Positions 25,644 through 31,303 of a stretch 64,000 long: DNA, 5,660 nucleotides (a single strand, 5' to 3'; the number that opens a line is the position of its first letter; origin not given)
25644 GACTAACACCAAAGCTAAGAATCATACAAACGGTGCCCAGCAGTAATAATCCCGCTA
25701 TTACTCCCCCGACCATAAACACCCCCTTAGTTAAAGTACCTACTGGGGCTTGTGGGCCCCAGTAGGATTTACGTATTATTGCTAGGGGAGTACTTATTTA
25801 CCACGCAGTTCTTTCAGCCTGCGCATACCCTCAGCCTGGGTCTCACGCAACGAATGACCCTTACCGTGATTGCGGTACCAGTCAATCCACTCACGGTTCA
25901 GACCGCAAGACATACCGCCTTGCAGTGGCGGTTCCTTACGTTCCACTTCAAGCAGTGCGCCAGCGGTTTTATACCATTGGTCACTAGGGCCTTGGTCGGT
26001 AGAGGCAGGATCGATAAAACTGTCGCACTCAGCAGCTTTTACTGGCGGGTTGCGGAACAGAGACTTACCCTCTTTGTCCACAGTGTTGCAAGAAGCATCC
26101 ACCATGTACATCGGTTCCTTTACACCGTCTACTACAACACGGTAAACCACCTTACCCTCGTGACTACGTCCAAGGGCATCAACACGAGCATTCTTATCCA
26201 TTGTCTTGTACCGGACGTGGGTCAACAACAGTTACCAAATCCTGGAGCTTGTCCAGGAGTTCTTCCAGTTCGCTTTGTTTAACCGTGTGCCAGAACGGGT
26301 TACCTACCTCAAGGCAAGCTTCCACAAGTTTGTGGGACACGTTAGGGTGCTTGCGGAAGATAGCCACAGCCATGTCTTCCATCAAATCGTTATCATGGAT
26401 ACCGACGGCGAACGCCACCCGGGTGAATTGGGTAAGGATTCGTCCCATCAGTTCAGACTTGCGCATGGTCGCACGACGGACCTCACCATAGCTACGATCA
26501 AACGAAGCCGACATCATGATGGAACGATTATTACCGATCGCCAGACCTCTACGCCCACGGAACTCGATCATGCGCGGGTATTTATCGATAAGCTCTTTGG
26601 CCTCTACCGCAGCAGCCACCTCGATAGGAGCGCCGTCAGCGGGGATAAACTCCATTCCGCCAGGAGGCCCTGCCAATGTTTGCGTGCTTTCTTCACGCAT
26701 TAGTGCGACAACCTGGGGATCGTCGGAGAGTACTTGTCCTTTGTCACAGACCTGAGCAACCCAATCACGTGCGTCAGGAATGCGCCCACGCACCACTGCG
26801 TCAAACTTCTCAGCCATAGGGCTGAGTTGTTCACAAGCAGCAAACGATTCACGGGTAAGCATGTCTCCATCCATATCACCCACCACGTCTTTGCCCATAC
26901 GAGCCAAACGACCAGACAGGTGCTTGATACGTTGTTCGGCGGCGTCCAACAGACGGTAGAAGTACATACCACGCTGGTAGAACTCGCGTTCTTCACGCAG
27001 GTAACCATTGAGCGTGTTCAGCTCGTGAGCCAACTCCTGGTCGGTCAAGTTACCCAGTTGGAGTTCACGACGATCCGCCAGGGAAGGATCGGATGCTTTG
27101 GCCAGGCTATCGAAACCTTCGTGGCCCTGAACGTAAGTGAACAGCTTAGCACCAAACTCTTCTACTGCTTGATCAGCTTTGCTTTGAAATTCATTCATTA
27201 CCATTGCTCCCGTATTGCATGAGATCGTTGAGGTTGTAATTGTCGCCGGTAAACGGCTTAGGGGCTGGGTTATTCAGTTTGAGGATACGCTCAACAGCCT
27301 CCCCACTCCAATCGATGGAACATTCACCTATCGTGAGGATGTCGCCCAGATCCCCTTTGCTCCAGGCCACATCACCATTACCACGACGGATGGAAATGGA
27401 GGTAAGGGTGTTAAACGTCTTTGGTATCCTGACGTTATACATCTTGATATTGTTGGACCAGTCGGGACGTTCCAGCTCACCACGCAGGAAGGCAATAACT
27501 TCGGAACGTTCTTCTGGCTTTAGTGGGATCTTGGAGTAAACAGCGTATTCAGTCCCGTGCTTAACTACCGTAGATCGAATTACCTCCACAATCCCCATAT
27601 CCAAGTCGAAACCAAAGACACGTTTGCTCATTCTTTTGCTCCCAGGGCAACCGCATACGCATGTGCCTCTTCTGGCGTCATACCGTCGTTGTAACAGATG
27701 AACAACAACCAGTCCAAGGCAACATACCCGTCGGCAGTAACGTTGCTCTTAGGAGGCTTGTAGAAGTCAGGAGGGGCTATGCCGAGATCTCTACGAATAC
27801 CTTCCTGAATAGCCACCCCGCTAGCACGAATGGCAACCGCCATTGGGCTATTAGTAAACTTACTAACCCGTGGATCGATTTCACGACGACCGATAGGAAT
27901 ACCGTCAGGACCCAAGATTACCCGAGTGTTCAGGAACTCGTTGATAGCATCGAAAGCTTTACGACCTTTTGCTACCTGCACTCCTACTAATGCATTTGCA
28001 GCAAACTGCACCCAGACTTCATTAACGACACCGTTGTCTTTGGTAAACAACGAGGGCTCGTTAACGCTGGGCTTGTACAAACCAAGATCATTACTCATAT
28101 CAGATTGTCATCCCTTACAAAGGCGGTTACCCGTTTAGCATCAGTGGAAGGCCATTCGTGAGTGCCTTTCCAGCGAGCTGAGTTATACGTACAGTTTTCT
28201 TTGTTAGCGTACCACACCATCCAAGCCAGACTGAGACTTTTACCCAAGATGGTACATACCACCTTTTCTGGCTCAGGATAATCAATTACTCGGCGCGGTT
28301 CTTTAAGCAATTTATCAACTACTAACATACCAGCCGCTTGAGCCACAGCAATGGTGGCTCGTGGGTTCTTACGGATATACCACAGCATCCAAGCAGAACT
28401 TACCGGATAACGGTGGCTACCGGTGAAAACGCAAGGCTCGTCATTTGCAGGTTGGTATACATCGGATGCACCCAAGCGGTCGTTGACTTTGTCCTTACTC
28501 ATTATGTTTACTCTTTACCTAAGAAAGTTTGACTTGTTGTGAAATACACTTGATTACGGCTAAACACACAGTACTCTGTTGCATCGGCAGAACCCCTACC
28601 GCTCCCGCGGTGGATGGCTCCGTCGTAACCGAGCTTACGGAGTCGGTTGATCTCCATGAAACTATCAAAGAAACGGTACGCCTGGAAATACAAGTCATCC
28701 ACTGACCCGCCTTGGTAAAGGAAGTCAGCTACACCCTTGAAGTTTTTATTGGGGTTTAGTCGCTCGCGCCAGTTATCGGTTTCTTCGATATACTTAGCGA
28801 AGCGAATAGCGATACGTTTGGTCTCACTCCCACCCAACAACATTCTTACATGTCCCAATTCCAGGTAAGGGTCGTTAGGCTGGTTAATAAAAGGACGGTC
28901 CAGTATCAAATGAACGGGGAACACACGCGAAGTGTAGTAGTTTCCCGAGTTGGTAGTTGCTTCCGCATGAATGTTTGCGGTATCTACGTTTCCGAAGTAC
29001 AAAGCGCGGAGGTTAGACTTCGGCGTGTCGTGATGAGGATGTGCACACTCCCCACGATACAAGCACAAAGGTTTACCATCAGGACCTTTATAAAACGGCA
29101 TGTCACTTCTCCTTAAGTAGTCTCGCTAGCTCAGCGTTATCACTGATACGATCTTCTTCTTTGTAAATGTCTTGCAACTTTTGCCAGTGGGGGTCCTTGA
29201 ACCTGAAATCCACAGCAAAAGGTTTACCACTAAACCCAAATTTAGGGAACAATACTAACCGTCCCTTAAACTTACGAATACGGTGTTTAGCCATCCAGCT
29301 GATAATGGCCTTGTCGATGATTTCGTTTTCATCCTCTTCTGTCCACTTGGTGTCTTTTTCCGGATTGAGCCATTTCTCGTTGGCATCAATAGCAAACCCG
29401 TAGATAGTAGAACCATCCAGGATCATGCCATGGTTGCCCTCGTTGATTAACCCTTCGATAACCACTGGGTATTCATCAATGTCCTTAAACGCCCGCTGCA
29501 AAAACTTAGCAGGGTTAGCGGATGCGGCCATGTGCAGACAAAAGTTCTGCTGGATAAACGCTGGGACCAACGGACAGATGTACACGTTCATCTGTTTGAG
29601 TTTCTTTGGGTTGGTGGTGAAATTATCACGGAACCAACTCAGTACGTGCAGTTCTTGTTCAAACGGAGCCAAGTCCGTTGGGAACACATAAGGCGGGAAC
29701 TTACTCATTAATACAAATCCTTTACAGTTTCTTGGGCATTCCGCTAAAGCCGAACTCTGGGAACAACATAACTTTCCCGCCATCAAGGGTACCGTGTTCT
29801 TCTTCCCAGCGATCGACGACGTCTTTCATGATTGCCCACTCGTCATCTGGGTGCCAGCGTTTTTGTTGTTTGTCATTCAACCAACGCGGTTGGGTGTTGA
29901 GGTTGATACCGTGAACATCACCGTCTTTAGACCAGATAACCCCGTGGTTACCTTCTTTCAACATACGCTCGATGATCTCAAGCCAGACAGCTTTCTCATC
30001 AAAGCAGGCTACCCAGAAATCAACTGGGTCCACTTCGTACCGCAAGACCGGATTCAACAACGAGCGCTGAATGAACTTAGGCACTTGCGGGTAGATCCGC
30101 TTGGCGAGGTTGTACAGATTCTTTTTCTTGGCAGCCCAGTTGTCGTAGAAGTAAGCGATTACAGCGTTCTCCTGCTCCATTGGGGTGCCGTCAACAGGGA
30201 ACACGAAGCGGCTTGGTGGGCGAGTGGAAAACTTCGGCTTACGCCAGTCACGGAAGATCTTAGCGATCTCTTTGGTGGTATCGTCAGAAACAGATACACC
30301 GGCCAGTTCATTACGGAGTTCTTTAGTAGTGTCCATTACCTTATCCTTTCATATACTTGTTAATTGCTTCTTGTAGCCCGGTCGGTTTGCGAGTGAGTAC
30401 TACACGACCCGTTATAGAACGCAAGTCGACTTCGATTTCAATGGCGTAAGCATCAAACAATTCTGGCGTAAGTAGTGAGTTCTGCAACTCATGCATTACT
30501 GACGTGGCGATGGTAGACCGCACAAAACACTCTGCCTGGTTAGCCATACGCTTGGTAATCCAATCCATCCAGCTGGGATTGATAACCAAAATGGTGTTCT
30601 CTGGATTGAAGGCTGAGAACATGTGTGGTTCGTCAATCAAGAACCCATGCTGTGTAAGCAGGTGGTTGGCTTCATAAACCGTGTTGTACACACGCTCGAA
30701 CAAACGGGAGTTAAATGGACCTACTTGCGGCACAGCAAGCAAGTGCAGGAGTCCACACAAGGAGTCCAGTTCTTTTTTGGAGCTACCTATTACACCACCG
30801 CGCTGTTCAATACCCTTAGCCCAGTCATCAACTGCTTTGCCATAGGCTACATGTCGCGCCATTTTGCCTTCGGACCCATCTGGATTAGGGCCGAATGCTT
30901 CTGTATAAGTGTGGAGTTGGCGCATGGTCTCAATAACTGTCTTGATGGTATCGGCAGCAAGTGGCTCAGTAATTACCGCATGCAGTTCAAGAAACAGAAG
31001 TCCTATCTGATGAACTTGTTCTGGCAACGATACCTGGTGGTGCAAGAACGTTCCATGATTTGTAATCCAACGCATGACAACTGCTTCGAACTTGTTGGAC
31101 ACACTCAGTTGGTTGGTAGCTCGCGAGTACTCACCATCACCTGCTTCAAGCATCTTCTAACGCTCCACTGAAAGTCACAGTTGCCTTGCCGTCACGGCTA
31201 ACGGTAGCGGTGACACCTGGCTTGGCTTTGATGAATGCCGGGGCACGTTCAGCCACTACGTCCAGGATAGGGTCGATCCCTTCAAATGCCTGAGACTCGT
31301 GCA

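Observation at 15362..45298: A ~35-aa W-h-x-W-Y helical module grafted onto about 15 unrelated early proteins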

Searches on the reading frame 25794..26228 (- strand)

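Call 11: search_protein_families(library=pfam, proteins=[window:25794-26228:-], max_evalue=1)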
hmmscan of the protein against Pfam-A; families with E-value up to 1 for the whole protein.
window:25794-26228:- (144 aa): 1 family
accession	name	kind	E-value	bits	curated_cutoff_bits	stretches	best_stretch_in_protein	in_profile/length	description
PF04725.17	PsbR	-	0.15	12.9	22.5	1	8-32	16-40/98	Photosystem II 10 kDa polypeptide PsbR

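Call 12: search_protein_families(library=phrogs, proteins=[window:25794-26228:-], max_evalue=1)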
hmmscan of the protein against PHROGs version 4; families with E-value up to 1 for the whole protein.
window:25794-26228:- (144 aa): 0 families

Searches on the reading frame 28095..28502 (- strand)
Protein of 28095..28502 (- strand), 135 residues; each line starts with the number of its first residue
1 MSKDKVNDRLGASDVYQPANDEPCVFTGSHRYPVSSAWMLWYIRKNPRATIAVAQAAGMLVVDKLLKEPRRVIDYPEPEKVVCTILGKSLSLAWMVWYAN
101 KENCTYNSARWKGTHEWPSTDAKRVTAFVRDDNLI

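Call 11: search_protein_families(library=pfam, proteins=[window:28095-28502:-], max_evalue=1)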
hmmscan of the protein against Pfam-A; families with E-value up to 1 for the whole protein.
window:28095-28502:- (135 aa): 0 families

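Call 12: search_protein_families(library=phrogs, proteins=[window:28095-28502:-], max_evalue=1)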
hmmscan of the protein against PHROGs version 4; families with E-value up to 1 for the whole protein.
window:28095-28502:- (135 aa): 1 family
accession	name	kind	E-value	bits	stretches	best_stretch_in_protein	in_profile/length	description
phrog_22950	-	unknown function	0.26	12.9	0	80-98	31-49/57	-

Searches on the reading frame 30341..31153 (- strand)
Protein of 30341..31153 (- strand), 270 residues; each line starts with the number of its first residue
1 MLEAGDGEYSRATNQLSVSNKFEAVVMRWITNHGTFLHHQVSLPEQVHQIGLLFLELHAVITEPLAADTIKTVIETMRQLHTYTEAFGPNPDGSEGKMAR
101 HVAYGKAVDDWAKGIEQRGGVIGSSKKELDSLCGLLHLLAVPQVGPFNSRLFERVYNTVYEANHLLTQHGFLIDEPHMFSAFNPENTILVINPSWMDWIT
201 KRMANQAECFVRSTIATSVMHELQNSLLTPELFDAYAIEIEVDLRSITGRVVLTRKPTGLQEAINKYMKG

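Call 11: search_protein_families(library=pfam, proteins=[window:30341-31153:-], max_evalue=1)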
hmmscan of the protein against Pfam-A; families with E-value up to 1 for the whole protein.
window:30341-31153:- (270 aa): 1 family
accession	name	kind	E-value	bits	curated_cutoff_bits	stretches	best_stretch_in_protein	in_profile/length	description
PF14043.11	WVELL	-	0.069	13.4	27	1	19-40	47-68/74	WVELL protein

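Call 12: search_protein_families(library=phrogs, proteins=[window:30341-31153:-], max_evalue=1)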
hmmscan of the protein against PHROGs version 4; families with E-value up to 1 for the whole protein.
window:30341-31153:- (270 aa): 1 family
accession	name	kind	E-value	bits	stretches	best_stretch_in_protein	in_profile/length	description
phrog_15967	-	unknown function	0.49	10.9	1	180-210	166-196/257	-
